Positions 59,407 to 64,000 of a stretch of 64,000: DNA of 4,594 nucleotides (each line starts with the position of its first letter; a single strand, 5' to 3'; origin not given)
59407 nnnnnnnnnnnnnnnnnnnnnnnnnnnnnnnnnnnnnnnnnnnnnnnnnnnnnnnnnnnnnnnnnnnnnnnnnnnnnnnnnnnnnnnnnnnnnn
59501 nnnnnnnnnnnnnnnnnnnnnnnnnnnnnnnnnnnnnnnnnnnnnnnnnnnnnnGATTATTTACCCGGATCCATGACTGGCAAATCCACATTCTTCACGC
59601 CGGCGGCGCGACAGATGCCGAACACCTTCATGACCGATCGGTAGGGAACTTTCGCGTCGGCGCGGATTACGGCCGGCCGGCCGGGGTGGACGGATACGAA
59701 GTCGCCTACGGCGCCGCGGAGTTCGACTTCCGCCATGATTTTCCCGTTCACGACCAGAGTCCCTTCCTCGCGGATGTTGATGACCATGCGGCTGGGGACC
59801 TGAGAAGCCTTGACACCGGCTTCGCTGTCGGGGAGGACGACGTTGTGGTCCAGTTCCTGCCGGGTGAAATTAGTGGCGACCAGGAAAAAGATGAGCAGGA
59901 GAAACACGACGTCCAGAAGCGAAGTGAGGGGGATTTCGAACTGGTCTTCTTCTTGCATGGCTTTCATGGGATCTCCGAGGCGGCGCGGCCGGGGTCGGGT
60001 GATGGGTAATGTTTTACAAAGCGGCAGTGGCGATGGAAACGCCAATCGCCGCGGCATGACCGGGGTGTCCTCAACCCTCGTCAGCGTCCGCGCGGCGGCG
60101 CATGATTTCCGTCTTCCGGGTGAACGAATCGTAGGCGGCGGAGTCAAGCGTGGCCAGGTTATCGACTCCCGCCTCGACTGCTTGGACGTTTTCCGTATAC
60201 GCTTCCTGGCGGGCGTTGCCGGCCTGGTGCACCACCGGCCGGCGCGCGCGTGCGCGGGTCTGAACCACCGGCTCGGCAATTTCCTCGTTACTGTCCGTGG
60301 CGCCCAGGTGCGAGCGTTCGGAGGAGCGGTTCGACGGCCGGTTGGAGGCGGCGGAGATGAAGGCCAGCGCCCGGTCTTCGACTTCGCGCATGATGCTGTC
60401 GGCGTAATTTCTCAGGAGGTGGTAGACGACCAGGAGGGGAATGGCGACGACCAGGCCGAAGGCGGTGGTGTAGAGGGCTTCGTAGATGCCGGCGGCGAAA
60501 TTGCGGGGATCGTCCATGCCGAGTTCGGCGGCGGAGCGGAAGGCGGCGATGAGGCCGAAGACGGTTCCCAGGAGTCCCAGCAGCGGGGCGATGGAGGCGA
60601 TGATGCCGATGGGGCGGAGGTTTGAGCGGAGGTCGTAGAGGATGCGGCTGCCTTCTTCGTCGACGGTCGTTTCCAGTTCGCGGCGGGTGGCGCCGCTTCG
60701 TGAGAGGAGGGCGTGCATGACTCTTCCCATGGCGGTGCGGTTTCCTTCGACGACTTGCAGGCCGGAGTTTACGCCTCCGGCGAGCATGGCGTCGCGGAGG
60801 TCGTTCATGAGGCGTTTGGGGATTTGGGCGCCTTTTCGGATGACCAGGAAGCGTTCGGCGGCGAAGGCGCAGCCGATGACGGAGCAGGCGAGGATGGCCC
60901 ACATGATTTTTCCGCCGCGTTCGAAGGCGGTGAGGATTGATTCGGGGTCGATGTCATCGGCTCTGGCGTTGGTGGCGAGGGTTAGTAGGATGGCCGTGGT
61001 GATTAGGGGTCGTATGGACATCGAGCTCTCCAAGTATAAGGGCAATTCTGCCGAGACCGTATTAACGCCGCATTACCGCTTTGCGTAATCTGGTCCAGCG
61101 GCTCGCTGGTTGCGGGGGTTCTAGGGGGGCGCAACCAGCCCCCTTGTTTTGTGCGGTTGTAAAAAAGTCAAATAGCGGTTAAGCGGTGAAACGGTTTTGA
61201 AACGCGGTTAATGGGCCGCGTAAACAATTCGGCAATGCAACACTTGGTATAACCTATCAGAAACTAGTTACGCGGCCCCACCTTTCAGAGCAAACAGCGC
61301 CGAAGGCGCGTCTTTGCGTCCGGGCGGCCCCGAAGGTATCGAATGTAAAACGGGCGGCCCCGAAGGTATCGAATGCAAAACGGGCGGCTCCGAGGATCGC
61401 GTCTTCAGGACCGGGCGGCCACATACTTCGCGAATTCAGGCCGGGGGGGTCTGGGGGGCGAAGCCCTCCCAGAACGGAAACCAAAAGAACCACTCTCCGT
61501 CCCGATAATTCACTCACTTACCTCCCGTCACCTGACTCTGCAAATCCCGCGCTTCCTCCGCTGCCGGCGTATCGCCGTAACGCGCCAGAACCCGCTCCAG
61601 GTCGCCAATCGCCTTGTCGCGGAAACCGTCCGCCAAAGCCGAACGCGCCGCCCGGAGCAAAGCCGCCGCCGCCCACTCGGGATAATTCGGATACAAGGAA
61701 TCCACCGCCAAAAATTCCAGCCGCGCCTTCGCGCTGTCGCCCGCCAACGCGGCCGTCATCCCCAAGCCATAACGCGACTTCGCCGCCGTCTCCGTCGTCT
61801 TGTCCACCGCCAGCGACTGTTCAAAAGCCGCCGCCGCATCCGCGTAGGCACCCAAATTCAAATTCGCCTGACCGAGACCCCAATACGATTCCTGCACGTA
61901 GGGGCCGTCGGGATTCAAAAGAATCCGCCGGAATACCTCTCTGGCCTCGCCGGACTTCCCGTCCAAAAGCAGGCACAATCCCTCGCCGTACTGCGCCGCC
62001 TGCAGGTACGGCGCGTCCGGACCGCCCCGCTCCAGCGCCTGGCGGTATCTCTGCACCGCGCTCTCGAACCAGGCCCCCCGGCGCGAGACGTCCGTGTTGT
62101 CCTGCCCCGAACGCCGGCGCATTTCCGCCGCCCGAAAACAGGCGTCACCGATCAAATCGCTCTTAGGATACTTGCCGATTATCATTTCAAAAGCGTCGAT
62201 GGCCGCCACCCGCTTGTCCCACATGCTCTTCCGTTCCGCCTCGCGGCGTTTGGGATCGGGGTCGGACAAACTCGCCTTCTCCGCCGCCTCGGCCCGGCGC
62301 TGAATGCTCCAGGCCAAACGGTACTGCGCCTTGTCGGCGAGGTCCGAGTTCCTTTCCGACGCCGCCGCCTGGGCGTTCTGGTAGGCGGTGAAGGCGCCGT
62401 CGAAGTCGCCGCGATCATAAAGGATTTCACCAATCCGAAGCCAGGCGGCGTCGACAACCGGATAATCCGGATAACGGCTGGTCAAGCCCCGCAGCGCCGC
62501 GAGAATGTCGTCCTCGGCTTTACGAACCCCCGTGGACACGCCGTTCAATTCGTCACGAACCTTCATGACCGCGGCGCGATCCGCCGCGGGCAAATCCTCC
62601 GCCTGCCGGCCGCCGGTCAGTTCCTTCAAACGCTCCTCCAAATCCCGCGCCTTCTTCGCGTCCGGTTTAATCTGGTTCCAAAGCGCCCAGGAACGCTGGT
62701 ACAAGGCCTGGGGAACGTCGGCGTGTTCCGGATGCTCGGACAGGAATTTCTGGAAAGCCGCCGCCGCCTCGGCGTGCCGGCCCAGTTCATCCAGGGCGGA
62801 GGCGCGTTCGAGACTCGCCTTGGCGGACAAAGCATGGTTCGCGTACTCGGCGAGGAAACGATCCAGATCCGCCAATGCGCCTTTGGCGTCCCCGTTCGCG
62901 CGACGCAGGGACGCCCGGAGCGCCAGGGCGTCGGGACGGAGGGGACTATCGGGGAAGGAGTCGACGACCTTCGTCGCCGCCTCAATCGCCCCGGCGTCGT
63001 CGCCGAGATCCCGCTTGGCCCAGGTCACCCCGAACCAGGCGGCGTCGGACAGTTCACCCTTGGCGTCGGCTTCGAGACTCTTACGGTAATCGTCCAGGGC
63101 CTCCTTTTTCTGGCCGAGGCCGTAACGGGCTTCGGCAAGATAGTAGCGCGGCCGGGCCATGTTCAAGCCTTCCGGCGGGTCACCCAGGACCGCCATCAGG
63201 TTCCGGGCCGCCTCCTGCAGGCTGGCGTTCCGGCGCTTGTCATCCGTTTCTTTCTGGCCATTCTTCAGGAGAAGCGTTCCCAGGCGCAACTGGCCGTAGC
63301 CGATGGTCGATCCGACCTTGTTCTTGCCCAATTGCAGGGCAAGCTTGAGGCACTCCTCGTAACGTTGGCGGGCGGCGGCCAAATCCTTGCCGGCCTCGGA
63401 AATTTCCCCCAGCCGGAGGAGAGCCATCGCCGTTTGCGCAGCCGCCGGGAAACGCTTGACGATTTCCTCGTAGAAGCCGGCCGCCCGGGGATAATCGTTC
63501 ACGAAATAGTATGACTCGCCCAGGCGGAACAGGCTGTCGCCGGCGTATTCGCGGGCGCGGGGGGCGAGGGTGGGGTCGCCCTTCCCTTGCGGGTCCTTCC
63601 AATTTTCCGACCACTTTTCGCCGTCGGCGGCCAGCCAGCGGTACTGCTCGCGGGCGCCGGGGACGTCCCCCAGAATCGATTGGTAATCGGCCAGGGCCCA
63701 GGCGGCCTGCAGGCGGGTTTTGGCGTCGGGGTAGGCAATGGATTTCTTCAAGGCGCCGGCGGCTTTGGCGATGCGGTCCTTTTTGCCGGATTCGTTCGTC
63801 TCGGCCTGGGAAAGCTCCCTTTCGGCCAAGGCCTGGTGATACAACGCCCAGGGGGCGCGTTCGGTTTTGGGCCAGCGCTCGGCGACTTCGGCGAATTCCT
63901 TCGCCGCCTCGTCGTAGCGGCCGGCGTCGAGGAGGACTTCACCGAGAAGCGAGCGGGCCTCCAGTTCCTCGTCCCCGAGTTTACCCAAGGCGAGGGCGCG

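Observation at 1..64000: Polar switch of G- versus C-ending codons inside genes (sense strand C-rich at the 5' end, G-rich at the 3' end)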

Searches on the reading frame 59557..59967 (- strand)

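Call 56: search_protein_families(library=pfam, proteins=[window:59557-59967:-], max_evalue=0.00001)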
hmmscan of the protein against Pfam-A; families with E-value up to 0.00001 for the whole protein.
window:59557-59967:- (136 aa): 1 family
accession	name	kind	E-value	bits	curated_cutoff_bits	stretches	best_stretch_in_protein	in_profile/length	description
PF02472.21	ExbD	-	1.7e-25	90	25.4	1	6-131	2-125/128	Biopolymer transport protein ExbD/TolR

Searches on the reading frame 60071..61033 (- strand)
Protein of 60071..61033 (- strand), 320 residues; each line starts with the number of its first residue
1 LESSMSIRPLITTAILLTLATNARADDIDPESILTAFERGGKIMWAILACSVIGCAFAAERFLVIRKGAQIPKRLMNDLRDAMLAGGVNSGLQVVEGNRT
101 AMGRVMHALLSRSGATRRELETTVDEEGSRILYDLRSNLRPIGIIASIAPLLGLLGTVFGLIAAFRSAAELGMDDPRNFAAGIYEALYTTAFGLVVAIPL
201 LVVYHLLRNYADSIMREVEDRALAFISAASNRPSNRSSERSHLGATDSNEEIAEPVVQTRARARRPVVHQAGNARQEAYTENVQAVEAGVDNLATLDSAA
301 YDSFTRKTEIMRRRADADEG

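Call 10: find_encoding_contigs(protein=window:60071-61033:-, flank=10000, max_places=6)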
Protein window:60071-61033:- (320 aa): no gene with exactly this product is on record in the collection.

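Call 56: search_protein_families(library=pfam, proteins=[window:60071-61021:-], max_evalue=0.00001)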
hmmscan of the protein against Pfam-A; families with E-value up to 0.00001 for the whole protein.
window:60071-61021:- (316 aa): 1 family
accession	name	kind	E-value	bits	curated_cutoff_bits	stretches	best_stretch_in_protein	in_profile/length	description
PF01618.21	MotA_ExbB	-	9.3e-28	97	22.9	1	97-215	5-126/127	MotA/TolQ/ExbB proton channel family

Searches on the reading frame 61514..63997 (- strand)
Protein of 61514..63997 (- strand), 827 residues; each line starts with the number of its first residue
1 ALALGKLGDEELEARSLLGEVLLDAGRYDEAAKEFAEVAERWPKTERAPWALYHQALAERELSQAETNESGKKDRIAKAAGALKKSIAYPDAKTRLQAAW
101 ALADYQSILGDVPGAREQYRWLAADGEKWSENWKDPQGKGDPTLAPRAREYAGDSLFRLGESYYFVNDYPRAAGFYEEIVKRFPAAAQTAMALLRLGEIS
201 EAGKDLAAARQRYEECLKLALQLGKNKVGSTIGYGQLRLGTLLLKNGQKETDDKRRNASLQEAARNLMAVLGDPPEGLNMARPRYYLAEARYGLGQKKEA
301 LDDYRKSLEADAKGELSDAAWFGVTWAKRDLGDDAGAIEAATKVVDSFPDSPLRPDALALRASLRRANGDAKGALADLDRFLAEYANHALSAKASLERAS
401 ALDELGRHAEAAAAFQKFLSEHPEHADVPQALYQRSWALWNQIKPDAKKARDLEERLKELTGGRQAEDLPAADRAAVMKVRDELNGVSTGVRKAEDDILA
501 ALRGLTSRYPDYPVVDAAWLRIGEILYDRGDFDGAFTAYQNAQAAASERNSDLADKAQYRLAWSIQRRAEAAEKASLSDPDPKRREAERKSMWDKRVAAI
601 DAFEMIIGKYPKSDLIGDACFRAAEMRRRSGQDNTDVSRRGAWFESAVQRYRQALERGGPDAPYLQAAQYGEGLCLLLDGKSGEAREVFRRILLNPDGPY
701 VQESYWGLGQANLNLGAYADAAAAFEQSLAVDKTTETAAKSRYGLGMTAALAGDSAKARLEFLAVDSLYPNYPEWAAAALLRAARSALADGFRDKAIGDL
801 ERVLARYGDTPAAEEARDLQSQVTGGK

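Call 50: search_protein_families(library=pfam, proteins=[window:61514-63997:-], max_evalue=0.001)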
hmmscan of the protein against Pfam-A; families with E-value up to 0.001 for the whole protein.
window:61514-63997:- (827 aa): 12 families
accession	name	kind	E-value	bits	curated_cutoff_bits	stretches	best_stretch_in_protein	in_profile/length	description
PF13174.12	TPR_6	-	6.7e-33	111.5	26.3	0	154-184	1-31/33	Tetratricopeptide repeat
PF13432.12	TPR_16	-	1.2e-28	99.6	32.7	4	708-773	3-65/65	Tetratricopeptide repeat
PF07719.23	TPR_2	-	1.3e-19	69.1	27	0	703-733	2-32/34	Tetratricopeptide repeat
PF13424.12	TPR_12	-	7.2e-19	68.2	30.1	2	156-221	6-76/77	Tetratricopeptide repeat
PF13428.12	TPR_14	-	1.1e-17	63.2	23.5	0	394-427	3-36/44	Tetratricopeptide repeat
PF13525.12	YfiO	-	1e-13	52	25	1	368-455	18-105/203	Outer membrane lipoprotein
PF13181.12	TPR_8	-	1.4e-12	47.1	25.7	0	703-733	2-32/34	Tetratricopeptide repeat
PF00515.34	TPR_1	-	1.2e-11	44.3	27.8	0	284-311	4-31/34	Tetratricopeptide repeat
PF12895.13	ANAPC3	-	2.4e-06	28.2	27.2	0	668-727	25-81/82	Anaphase-promoting complex, cyclosome, subunit 3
PF14559.12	TPR_19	-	5.7e-05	23.8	25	0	13-47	26-59/68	Tetratricopeptide repeat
PF13374.12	TPR_10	-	0.00019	21.8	27.5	0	13-42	3-32/42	Tetratricopeptide repeat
PF12968.13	DUF3856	-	0.00043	20.7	27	0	394-417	102-125/143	Domain of Unknown Function (DUF3856)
